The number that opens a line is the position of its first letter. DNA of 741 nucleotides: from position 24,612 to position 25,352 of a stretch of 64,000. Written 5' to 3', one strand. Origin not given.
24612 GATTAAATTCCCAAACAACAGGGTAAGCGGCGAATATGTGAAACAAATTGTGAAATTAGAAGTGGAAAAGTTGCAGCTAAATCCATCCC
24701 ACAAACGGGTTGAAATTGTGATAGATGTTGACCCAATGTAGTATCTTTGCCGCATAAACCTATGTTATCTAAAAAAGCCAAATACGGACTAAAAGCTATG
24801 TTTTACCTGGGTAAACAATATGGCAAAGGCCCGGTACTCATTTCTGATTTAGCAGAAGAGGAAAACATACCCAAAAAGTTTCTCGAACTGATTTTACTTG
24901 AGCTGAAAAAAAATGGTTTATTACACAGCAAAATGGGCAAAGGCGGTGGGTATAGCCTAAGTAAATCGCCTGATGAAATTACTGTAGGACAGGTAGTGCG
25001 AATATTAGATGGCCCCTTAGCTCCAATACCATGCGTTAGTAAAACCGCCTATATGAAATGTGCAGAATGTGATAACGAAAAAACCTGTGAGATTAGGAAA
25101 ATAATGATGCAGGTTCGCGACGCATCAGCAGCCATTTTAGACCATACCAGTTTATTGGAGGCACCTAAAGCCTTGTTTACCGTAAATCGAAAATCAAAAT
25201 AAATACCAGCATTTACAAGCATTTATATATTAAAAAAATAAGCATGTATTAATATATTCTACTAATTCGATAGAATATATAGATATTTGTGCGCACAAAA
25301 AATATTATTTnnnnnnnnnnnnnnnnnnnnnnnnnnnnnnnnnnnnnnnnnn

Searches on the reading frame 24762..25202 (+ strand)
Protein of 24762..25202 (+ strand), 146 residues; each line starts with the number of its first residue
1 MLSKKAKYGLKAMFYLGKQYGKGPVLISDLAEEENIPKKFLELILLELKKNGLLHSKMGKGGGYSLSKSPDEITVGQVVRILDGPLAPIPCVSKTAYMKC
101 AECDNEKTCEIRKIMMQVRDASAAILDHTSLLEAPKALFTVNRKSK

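Call 4: search_protein_families(library=ncbifam, proteins=[window:24762-25202:+])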
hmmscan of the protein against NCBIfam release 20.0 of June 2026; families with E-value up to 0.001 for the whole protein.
window:24762-25202:+ (146 aa): 7 families
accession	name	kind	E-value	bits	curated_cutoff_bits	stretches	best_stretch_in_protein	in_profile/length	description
TIGR00738.1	rrf2_super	superfamily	1.7e-32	112.1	73.3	1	1-131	2-127/132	Rrf2 family transcriptional regulator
NF047409.1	Cys_reg_CymR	equivalog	1.3e-23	83.6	195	1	2-133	3-122/139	cysteine metabolism transcriptional regulator CymR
TIGR02010.1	IscR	equivalog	1.5e-17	63.7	207.55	1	1-131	2-126/135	Fe-S cluster assembly transcriptional regulator IscR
NF008110.0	PRK10857.1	equivalog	1.2e-14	54.4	275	1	2-100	3-101/164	Fe-S cluster assembly transcriptional regulator IscR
TIGR02944.1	suf_reg_Xantho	equivalog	3.1e-11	43.8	110.65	1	3-132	5-128/130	SUF system Fe-S cluster assembly regulator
NF008886.0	PRK11920.1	equivalog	6.8e-11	42.1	193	1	2-132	3-128/153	iron-responsive transcriptional regulator RirA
NF008240.0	PRK11014.1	equivalog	2.3e-10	40.7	182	1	5-132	6-125/141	nitric oxide-sensing transcriptional repressor NsrR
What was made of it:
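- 24762..25202 (+): Rrf2-family transcription factor, the proposed binder. It is 146 aa and has four invariant cysteines: C91, C100, C103 and C109 (C-x8-C-x2-C-x5-C). The CymR model scores 83.6, below its cutoff of 195 (call 4).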

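Call 13: find_encoding_contigs(protein=window:24762-25202:+, flank=10000, max_places=6)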
Protein window:24762-25202:+ (146 aa): 22 contigs read that carry it; 6 places shown.
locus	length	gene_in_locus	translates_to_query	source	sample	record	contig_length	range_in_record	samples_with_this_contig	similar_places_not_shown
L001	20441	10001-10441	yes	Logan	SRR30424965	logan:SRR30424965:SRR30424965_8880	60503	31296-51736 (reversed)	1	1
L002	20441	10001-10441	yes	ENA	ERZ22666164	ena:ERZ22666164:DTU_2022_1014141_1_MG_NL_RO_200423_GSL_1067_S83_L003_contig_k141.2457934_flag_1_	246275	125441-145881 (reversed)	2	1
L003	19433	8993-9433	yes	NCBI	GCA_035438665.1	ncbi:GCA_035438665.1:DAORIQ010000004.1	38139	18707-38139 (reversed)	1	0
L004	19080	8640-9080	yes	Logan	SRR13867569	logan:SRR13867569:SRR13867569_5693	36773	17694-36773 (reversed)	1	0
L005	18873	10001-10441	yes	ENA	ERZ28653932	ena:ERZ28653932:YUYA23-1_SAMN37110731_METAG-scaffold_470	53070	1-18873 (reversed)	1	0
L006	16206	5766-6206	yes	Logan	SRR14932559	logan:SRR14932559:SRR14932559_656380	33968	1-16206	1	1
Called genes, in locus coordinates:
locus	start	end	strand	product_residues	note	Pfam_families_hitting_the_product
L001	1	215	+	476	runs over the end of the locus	PF02790:COX2_TM (weak), PF00116:COX2 (weak)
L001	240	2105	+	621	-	PF00115:COX1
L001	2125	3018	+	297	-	PF01040:UbiA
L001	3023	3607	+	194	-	PF00510:COX3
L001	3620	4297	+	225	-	PF00510:COX3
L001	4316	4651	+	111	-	PF03626:COX4_pro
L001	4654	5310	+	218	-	-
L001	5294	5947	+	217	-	PF02630:SCO1-SenC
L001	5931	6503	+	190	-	PF04238:DUF420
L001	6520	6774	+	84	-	-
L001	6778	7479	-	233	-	PF00106:adh_short, PF08659:KR, PF13561:adh_short_C2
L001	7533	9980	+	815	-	PF17764:PriA_3primeBD, PF00270:DEAD, PF04851:ResIII, PF18319:Zn_ribbon_PriA, PF00271:Helicase_C, PF18074:PriA_C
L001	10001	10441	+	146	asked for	PF02082:Rrf2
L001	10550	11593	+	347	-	PF13609:Porin_4, PF07396:Porin_O_P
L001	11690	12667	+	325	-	PF12849:PBP_like_2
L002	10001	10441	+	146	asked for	PF02082:Rrf2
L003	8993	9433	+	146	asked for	PF02082:Rrf2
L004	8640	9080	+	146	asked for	PF02082:Rrf2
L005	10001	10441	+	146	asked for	PF02082:Rrf2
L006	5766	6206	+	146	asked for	PF02082:Rrf2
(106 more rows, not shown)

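Call 14: find_homologous_proteins(query=window:24762-25202:+, max_evalue=1e-10)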
Query window:24762-25202:+ (146 aa): 3323 proteins with E <= 1e-10 among 3344 candidates; the best 120 are listed.
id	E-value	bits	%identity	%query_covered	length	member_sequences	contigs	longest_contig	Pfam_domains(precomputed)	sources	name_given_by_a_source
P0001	1.3e-89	315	100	100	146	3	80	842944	PF02082.27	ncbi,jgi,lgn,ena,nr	ncbi:MAG TPA: Rrf2 family transcriptional regulator [Chitinophagales bacterium]|nr:Rrf2 family trans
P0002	5.3e-85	300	95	100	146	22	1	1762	PF02082.27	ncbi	-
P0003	1.0e-80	286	89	100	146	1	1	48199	PF02082.27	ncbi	-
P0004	1.4e-79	282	90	100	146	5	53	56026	PF02082.27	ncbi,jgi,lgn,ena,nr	ncbi:MAG TPA: Rrf2 family transcriptional regulator [Chitinophagales bacterium]|nr:Rrf2 family trans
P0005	1.8e-79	282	88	100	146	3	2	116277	PF02082.27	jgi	jgi:Rrf2 family protein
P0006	6.5e-79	280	88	100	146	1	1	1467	PF02082.27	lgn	-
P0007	9.1e-79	280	88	100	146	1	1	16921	PF02082.27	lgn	-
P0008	1.0e-78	280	90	99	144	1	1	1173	PF02082.27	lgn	-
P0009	3.4e-78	278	91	100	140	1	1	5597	PF02082.27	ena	-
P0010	4.1e-77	274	86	100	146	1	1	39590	PF02082.27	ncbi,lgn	-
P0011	7.7e-77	273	88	99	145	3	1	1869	PF02082.27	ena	-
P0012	1.9e-76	272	84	100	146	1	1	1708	PF02082.27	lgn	-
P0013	3.1e-76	272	87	98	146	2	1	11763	PF02082.27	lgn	-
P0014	1.3e-75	270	86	99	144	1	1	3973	PF02082.27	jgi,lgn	-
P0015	2.3e-75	269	84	100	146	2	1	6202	PF02082.27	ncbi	-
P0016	3.0e-75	268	84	100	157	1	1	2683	PF02082.27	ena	-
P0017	6.4e-75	267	83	100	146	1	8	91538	PF02082.27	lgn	-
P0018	8.6e-75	267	90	100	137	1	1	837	PF02082.27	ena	-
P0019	6.7e-74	264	83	100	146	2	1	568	PF02082.27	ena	-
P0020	8.4e-74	264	82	100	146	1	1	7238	PF02082.27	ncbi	-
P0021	1.5e-73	263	83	100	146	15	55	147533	PF02082.27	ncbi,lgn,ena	-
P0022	4.3e-73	261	82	100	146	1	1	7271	PF02082.27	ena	-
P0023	4.6e-73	261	84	100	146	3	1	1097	PF02082.27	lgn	-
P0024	2.2e-72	259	82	100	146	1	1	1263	PF02082.27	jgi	jgi:Rrf2 family protein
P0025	7.2e-72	257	81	99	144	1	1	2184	PF02082.27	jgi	-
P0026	1.4e-71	256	82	100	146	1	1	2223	PF02082.27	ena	-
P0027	2.7e-71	256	79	100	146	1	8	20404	PF02082.27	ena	-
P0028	5.7e-71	254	81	97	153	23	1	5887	PF02082.27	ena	-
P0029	2.5e-70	252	78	100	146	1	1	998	PF02082.27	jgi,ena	-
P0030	3.9e-70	252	84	92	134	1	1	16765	PF02082.27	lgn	-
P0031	1.1e-69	250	81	99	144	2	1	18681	PF02082.27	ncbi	ncbi:MAG: RrF2 family transcriptional regulator [Chitinophagales bacterium]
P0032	3.2e-69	249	84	92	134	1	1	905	PF02082.27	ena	-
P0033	2.3e-65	236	83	90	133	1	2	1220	PF02082.27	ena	-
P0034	6.9e-65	235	76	98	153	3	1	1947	PF02082.27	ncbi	-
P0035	7.5e-65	235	77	98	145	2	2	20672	PF02082.27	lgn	-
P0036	7.8e-65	235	74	100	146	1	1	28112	PF02082.27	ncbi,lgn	ncbi:MAG: RrF2 family transcriptional regulator [Chitinophagales bacterium]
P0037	6.1e-63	228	72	98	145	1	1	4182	PF02082.27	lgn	-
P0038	7.6e-63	228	77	98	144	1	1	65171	PF02082.27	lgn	-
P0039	8.4e-63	228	71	98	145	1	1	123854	PF02082.27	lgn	-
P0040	1.1e-62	228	76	98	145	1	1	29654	PF02082.27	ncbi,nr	ncbi:MAG: Rrf2 family transcriptional regulator [Fimbriimonadaceae bacterium]|nr:Rrf2 family transcr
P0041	3.0e-62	226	75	98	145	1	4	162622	PF02082.27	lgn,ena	-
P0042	1.4e-61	224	73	98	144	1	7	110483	PF02082.27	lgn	-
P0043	1.8e-61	224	72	98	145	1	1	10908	PF02082.27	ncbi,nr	ncbi:MAG: Rrf2 family transcriptional regulator [Chitinophagales bacterium]|nr:Rrf2 family transcrip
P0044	3.1e-60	220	70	97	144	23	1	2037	PF02082.27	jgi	jgi:Rrf2 family protein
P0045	4.1e-60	219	71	100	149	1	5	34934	PF02082.27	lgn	-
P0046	7.5e-60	218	70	97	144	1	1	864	PF02082.27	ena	-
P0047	1.2e-59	218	71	99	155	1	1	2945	PF02082.27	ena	-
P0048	2.4e-59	217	70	98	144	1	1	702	PF02082.27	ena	-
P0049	5.8e-59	216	68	97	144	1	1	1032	PF02082.27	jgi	jgi:Rrf2 family protein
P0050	8.0e-59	215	70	99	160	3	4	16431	PF02082.27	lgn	-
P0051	9.5e-58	212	71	98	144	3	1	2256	PF02082.27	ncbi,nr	ncbi:MAG TPA: Rrf2 family transcriptional regulator [Chitinophagales bacterium]|nr:Rrf2 family trans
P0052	1.2e-57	211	66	98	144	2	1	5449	PF02082.27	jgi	-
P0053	2.7e-57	210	71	94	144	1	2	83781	PF02082.27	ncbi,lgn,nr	ncbi:MAG: Rrf2 family transcriptional regulator [Chitinophagales bacterium]|nr:Rrf2 family transcrip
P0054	3.7e-57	210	69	97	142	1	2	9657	PF02082.27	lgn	-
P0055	4.4e-57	210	66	98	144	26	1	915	PF02082.27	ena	-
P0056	6.3e-57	209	70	94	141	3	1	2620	PF02082.27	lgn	-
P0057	1.4e-56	208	69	98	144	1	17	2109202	PF02082.27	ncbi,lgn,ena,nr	ncbi:MAG: Rrf2 family transcriptional regulator [Bacteroidetes bacterium]|nr:Rrf2 family transcripti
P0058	1.4e-56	208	69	92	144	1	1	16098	PF02082.27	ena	-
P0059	1.9e-56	207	68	97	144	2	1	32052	PF02082.27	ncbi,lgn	ncbi:MAG: Rrf2 family transcriptional regulator [Chitinophagales bacterium]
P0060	1.9e-56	207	65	98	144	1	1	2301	PF02082.27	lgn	-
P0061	2.0e-56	207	69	98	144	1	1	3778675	PF02082.27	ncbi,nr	ncbi:MAG: Rrf2 family transcriptional regulator [Bacteroidetes bacterium]|nr:Rrf2 family transcripti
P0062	2.8e-56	207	66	98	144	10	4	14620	PF02082.27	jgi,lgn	jgi:Rrf2 family protein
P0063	5.2e-56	206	65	98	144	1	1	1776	PF02082.27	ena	-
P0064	6.6e-56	206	67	94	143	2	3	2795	PF02082.27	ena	-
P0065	9.3e-56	205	66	98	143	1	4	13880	PF02082.27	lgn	-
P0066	1.4e-55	205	66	98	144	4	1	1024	PF02082.27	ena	-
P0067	1.6e-55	204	64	88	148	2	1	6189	PF02082.27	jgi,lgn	jgi:Rrf2 family protein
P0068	1.8e-55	204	64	97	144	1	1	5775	PF02082.27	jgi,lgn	jgi:Rrf2 family protein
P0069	1.9e-55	204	66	97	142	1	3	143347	PF02082.27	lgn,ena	-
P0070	2.3e-55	204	69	90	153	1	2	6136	PF02082.27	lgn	-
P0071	2.5e-55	204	70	90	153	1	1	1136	PF02082.27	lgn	-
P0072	2.8e-55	204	66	98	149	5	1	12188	PF02082.27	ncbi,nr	ncbi:MAG: Rrf2 family transcriptional regulator [Chitinophagales bacterium]|nr:Rrf2 family transcrip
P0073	3.4e-55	203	66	98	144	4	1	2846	PF02082.27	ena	-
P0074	4.7e-55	203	71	91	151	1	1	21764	PF02082.27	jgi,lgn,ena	-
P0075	6.6e-55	202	67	97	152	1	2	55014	PF02082.27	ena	-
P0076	6.7e-55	202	67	97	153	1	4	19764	PF02082.27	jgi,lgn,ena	-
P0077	8.2e-55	202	64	100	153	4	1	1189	PF02082.27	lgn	-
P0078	1.1e-54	202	67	100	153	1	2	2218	PF02082.27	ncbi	-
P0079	1.2e-54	202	69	90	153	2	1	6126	PF02082.27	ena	-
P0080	1.2e-54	202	69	90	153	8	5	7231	PF02082.27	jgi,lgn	jgi:Rrf2 family protein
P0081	1.8e-54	201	66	97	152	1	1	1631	PF02082.27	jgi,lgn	-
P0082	1.8e-54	201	66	97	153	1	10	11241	PF02082.27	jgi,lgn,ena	jgi:Rrf2 family protein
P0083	1.8e-54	201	69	90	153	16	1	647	PF02082.27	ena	-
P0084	2.0e-54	201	68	93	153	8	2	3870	PF02082.27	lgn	-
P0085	2.1e-54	201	62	100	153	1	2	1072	PF02082.27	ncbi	-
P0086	2.5e-54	201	66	100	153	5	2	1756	PF02082.27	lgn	-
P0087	2.5e-54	201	71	91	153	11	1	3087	PF02082.27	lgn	-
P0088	2.6e-54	201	67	97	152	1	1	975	PF02082.27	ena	-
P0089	2.7e-54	201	66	92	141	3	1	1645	PF02082.27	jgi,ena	-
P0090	2.8e-54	200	67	94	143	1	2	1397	PF02082.27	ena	-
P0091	3.3e-54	200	66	95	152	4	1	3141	PF02082.27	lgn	-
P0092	3.4e-54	200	66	97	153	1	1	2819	PF02082.27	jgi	-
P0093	3.5e-54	200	69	91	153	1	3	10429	PF02082.27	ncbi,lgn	-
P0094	4.1e-54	200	66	94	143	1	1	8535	PF02082.27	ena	-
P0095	4.1e-54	200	65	100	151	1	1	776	PF02082.27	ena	-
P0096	4.2e-54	200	69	90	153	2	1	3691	PF02082.27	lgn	-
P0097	4.4e-54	200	64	100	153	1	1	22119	PF02082.27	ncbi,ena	-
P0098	4.5e-54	200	64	100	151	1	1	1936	PF02082.27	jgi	jgi:Rrf2 family protein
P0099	4.6e-54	200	65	100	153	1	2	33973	PF02082.27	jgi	-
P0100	4.7e-54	200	66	97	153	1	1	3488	PF02082.27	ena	-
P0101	4.7e-54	200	70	90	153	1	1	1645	PF02082.27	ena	-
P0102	5.5e-54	199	64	100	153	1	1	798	PF02082.27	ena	-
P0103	6.1e-54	199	69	91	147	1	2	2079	PF02082.27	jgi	jgi:Rrf2 family protein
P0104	6.2e-54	199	68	91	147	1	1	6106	PF02082.27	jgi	jgi:Rrf2 family protein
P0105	6.5e-54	199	67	92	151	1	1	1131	PF02082.27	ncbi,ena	-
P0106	6.7e-54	199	68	91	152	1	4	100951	PF02082.27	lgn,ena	-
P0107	7.3e-54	199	64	100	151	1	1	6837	PF02082.27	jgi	-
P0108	8.3e-54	199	68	90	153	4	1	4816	PF02082.27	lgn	-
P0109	8.3e-54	199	64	100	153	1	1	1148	PF02082.27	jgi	jgi:Rrf2 family protein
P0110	8.4e-54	199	64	100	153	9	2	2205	PF02082.27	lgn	-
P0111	8.7e-54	199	69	91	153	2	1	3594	PF02082.27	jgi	jgi:Rrf2 family protein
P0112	8.8e-54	199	64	100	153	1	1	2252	PF02082.27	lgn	-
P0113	9.2e-54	199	68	91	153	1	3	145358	PF02082.27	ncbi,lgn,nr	ncbi:MAG: Rrf2 family transcriptional regulator [candidate division KSB1 bacterium]|nr:Rrf2 family t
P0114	9.4e-54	199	69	90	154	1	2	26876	PF02082.27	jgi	jgi:Rrf2 family protein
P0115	9.5e-54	199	64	100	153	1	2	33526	PF02082.27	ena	-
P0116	9.5e-54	199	66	97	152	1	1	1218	PF02082.27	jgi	jgi:Rrf2 family protein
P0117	9.8e-54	199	68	90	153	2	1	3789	PF02082.27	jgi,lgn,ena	-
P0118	1.0e-53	199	70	90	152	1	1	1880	PF02082.27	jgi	-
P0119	1.1e-53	199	64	100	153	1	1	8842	PF02082.27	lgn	-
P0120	1.1e-53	199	65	93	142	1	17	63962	PF02082.27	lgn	-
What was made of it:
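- On Rrf2 family transcription factor: PF02082 is recorded for all homologs (call 14).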

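Call 15: find_encoding_contigs(protein=P0021, flank=10000, max_places=1)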
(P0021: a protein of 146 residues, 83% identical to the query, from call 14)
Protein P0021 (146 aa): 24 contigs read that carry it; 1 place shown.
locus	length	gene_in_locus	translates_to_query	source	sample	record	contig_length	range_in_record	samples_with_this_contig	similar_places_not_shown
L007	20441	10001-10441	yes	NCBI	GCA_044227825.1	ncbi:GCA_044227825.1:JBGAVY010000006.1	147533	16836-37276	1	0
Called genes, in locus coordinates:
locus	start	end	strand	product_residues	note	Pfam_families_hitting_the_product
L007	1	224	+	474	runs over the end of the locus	PF02790:COX2_TM (weak), PF00116:COX2 (weak)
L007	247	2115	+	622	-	PF00115:COX1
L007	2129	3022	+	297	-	PF01040:UbiA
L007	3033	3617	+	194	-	PF00510:COX3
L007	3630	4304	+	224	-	PF00510:COX3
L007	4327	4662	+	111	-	PF03626:COX4_pro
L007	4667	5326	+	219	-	-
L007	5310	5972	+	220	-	PF02630:SCO1-SenC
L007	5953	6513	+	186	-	PF04238:DUF420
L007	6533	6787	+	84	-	-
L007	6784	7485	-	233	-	PF00106:adh_short, PF08659:KR, PF13561:adh_short_C2, PF23441:SDR (weak)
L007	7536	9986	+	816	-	PF17764:PriA_3primeBD, PF00270:DEAD, PF04851:ResIII, PF13604:AAA_30 (weak), PF18319:Zn_ribbon_PriA, PF00271:Helicase_C (weak), PF18074:PriA_C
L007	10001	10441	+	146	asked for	PF02082:Rrf2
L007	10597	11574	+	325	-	PF12849:PBP_like_2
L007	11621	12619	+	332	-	PF00528:BPD_transp_1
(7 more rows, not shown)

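Call 16: find_encoding_contigs(protein=P0041, flank=10000, max_places=1)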
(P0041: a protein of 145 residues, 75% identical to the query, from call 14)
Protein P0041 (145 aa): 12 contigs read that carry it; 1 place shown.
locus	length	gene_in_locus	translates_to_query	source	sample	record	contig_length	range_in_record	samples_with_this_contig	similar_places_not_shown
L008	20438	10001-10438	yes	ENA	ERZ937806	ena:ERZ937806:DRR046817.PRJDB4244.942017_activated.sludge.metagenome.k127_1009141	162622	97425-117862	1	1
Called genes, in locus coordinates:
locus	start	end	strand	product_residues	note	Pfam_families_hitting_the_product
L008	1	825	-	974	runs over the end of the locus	PF13620:CarboxypepD_reg, PF13715:CarbopepD_reg_2, PF07715:Plug, PF00593:TonB_dep_Rec_b-barrel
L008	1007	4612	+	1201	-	PF00512:HisKA (weak), PF02518:HATPase_c, PF14501:HATPase_c_5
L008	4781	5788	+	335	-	PF00512:HisKA, PF02518:HATPase_c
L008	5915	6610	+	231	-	PF00072:Response_reg, PF00486:Trans_reg_C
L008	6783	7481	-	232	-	PF00106:adh_short, PF08659:KR (weak), PF13561:adh_short_C2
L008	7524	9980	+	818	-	PF17764:PriA_3primeBD, PF00270:DEAD, PF04851:ResIII, PF18319:Zn_ribbon_PriA, PF00271:Helicase_C, PF18074:PriA_C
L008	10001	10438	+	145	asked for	PF02082:Rrf2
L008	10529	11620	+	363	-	PF07396:Porin_O_P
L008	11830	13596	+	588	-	PF03600:CitMHS, PF02080:TrkA_C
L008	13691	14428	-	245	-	PF01061:ABC2_membrane, PF12698:ABC2_membrane_3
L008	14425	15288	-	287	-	PF00005:ABC_tran, PF13304:AAA_21 (faint)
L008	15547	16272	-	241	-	PF12412:DUF3667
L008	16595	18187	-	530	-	PF01839:FG-GAP (faint), PF13517:FG-GAP_3 (weak), PF13517:FG-GAP_3 (weak), PF25292:Beta-prop_CGLA (weak), PF13360:PQQ_2, PF13570:Beta-prop_ACSF4, PF13517:FG-GAP_3 (weak), PF18962:Por_Secre_tail, +3 more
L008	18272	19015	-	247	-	PF01168:Ala_racemase_N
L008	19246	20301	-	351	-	PF02661:Fic, PF22168:DIP2311-like_C (weak)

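Call 17: find_encoding_contigs(protein=P0061, flank=10000, max_places=1)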
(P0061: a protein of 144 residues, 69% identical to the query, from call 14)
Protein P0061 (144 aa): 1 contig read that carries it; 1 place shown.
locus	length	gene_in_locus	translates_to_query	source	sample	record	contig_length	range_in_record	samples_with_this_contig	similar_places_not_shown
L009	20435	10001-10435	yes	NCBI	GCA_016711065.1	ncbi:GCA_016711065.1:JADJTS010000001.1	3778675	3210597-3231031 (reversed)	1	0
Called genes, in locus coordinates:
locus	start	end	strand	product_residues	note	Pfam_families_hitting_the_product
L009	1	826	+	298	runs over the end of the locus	PF01040:UbiA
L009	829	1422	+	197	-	PF00510:COX3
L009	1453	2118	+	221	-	PF00510:COX3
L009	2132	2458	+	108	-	PF03626:COX4_pro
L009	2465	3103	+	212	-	-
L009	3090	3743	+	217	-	PF02630:SCO1-SenC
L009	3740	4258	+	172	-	PF04238:DUF420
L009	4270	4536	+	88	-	-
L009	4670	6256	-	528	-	PF18962:Por_Secre_tail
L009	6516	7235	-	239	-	PF00106:adh_short, PF08659:KR, PF13561:adh_short_C2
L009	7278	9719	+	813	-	PF17764:PriA_3primeBD, PF00270:DEAD, PF04851:ResIII, PF20720:nSTAND3 (weak), PF22590:Cas3-like_C_2 (faint), PF18319:Zn_ribbon_PriA, PF00271:Helicase_C, PF18074:PriA_C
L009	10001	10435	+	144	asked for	PF02082:Rrf2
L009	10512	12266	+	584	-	PF03600:CitMHS, PF02080:TrkA_C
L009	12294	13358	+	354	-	PF07396:Porin_O_P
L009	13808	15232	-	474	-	PF13727:CoA_binding_3, PF02397:Bac_transf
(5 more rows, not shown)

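Call 21: find_related_loci(query=window:24762-25202:+, collection=genome_contigs, flank=10000)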
Query window:24762-25202:+ (146 aa) in genome_contigs; peptide patterns used: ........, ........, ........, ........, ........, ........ (x = any residue, [..] = any of these).
308 stretches matched a pattern; 187 encode a relative of the query (tblastn E <= 1e-3); the best 80 are kept; 80 distinct loci.
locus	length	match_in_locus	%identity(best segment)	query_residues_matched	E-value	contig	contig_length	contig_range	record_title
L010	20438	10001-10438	95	1-146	2e-84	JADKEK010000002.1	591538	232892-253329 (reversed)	MAG: Bacteroidetes bacterium isolate Rand_18-Q3-R56-63_BAT3C.178 tig00000550-10-5906690, whole genome shotgun sequence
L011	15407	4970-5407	86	1-146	5e-83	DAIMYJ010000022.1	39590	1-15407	MAG TPA_asm: Chitinophagales bacterium isolate CTOTU1226 NODE_372_length_39590_cov_14.760390, whole genome shotgun seque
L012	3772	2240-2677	86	1-146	2e-83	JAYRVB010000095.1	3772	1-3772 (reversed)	MAG: Chitinophagales bacterium isolate NJ_NJASGE3bin.10 k141_229806, whole genome shotgun sequence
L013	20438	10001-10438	82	1-146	8e-80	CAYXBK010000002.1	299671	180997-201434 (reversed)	MAG TPA_asm: uncultured Chitinophagales bacterium isolate SRP173033_co1_49 genome assembly, contig: NODE_25_length_29967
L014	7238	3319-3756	82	1-146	8e-80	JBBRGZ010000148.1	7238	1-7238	MAG: Chitinophagales bacterium isolate Co_metawrap_2671 Cmw_2671_k141_25950192_length_7238_cov_10.0000, whole genome sho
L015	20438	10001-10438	89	1-146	4e-79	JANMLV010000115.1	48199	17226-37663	MAG: Bacteroidota bacterium isolate OTE_58_metabat_626 OTE_58_k141_1061112, whole genome shotgun sequence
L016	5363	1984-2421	83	1-146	3e-79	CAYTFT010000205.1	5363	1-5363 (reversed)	MAG TPA_asm: uncultured Chitinophagales bacterium isolate SRP173033_co3_137 genome assembly, contig: NODE_23480_length_5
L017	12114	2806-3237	83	1-144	2e-78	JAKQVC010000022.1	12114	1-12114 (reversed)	MAG: Bacteroidota bacterium isolate USST_maxbin.122 k141_723519, whole genome shotgun sequence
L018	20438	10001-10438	90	1-146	1e-77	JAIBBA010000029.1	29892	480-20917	MAG: Chitinophagales bacterium isolate SSF59 NODE_561_length_29892_cov_10.089064, whole genome shotgun sequence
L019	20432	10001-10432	81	1-144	5e-77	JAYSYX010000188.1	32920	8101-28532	MAG: Bacteroidota bacterium isolate GFS_13507 GFS_13507_187, whole genome shotgun sequence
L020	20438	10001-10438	79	1-146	5e-77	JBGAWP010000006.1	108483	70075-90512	MAG: Chitinophagales bacterium isolate MAG_MBR_AS.25 MBRAS-25_NODE_6_length_108483_cov_5.473396, whole genome shotgun se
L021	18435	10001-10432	81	1-144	2e-75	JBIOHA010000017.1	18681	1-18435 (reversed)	MAG: Chitinophagales bacterium isolate GcB14-5 k141_570629_length_18681_cov_13.4580, whole genome shotgun sequence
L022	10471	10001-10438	74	1-146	2e-70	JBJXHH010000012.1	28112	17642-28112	MAG: Chitinophagales bacterium isolate F1F2.bin.102 k127_18780, whole genome shotgun sequence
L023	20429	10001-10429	70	1-143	1e-66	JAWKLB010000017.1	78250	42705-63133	MAG: Chitinophagales bacterium isolate BC3.24 BC3.24.fa-17, whole genome shotgun sequence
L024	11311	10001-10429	76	1-143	1e-61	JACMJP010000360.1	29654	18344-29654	MAG: Chitinophagales bacterium isolate ES-bin-175 ES-bin-175-contig-k141_9296903, whole genome shotgun sequence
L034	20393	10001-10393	63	1-131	2e-52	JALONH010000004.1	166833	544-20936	MAG: Cytophagaceae bacterium isolate Prado072 scaffold_28, whole genome shotgun sequence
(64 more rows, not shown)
